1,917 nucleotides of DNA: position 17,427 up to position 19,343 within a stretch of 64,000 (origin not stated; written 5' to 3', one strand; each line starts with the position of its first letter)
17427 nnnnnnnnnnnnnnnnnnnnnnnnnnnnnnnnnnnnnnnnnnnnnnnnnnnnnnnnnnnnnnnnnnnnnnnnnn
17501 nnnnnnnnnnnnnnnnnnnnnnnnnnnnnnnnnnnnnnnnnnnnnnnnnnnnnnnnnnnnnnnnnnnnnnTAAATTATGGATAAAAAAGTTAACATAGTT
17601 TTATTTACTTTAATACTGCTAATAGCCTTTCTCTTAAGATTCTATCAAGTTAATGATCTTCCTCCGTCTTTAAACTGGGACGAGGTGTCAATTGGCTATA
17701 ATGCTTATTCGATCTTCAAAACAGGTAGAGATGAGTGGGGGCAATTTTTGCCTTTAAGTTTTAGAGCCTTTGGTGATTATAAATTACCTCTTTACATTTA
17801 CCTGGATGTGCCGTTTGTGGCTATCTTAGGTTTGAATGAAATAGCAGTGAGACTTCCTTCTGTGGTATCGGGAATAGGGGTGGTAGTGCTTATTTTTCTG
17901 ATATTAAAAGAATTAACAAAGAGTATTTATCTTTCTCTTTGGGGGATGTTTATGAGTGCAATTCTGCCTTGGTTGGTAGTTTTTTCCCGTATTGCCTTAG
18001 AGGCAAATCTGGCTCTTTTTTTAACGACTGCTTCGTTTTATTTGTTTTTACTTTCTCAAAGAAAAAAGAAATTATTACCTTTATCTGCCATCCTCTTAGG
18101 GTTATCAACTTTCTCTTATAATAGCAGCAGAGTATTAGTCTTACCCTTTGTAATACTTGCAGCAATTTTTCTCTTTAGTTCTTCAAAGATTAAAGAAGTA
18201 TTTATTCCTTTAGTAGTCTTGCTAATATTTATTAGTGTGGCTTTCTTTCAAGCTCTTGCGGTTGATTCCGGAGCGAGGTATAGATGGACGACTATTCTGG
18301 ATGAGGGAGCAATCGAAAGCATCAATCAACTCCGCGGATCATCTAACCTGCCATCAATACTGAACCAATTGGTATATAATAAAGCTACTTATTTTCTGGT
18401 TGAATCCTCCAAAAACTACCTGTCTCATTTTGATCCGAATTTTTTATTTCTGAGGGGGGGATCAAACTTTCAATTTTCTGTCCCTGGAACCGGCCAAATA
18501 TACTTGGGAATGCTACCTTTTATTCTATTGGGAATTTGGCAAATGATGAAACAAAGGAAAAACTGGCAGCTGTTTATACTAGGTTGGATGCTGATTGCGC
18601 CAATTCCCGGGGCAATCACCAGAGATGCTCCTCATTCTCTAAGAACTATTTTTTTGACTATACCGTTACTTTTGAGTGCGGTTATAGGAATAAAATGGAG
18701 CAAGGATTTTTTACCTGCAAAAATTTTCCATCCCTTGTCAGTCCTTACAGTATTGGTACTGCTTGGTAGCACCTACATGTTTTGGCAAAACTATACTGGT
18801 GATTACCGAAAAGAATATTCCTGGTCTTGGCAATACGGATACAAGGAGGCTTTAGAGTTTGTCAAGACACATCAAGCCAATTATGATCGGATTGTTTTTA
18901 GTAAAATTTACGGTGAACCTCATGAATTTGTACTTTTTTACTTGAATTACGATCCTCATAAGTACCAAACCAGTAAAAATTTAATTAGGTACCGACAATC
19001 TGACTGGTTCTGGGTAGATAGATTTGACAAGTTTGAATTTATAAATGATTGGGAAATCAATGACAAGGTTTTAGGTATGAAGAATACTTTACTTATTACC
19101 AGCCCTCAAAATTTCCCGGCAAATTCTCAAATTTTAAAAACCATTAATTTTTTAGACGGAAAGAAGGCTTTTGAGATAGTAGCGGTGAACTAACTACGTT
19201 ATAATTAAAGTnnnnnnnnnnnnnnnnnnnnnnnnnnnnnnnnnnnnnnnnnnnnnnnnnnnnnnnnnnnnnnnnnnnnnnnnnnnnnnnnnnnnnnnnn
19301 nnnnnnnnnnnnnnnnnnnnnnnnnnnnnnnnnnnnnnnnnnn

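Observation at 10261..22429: Six ArnT/PMT_2-type GT-C paralogs, including a head-to-tail tandem triplet, with a conserved lineage-specific C-terminal domain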

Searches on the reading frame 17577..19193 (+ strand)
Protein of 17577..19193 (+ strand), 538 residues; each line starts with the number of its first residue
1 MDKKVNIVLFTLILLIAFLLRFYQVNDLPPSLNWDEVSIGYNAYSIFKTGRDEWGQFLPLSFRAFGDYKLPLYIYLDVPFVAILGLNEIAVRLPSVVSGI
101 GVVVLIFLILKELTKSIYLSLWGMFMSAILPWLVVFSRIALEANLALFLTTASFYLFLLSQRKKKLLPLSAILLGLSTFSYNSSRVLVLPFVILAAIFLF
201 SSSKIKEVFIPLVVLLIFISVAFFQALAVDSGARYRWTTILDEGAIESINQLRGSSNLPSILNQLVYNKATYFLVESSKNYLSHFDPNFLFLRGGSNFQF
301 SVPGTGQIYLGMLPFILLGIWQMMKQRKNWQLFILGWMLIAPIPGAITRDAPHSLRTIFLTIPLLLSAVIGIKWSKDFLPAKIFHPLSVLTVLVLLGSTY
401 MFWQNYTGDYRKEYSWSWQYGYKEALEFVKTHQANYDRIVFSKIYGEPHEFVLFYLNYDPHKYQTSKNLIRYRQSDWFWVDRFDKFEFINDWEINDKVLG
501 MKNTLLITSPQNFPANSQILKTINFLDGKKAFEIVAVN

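Call 4: search_protein_families(library=pfam, proteins=[window:17577-19193:+], max_evalue=0.01)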
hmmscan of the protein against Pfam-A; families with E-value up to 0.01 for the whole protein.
window:17577-19193:+ (538 aa): 2 families
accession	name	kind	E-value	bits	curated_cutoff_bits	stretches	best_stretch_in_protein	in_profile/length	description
PF02366.24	PMT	-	2e-08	34.6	22.7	1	12-201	2-202/245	Dolichyl-phosphate-mannose-protein mannosyltransferase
PF13231.12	PMT_2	-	1.3e-07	32.4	26.1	1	72-221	5-154/160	Dolichyl-phosphate-mannose-protein mannosyltransferase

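Call 43: search_protein_families(library=ncbifam, proteins=[window:17577-19193:+], max_evalue=0.01)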
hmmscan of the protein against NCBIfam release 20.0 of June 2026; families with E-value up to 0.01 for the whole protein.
window:17577-19193:+ (538 aa): 1 family
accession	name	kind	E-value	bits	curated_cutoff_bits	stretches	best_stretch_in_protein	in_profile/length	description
TIGR03663.1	TIGR03663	subfamily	8.8e-08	31.6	126.25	1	9-199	3-181/435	flippase activity-associated protein Agl23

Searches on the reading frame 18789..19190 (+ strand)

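Call 71: search_protein_families(library=pfam, proteins=[window:18789-19190:+], max_evalue=1)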
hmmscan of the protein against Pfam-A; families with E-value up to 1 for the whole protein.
window:18789-19190:+ (134 aa): 1 family
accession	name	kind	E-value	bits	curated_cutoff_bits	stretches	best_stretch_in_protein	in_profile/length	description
PF21702.3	GLGE_C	-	0.15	12.8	27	1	31-79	6-54/87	GLGE, C-terminal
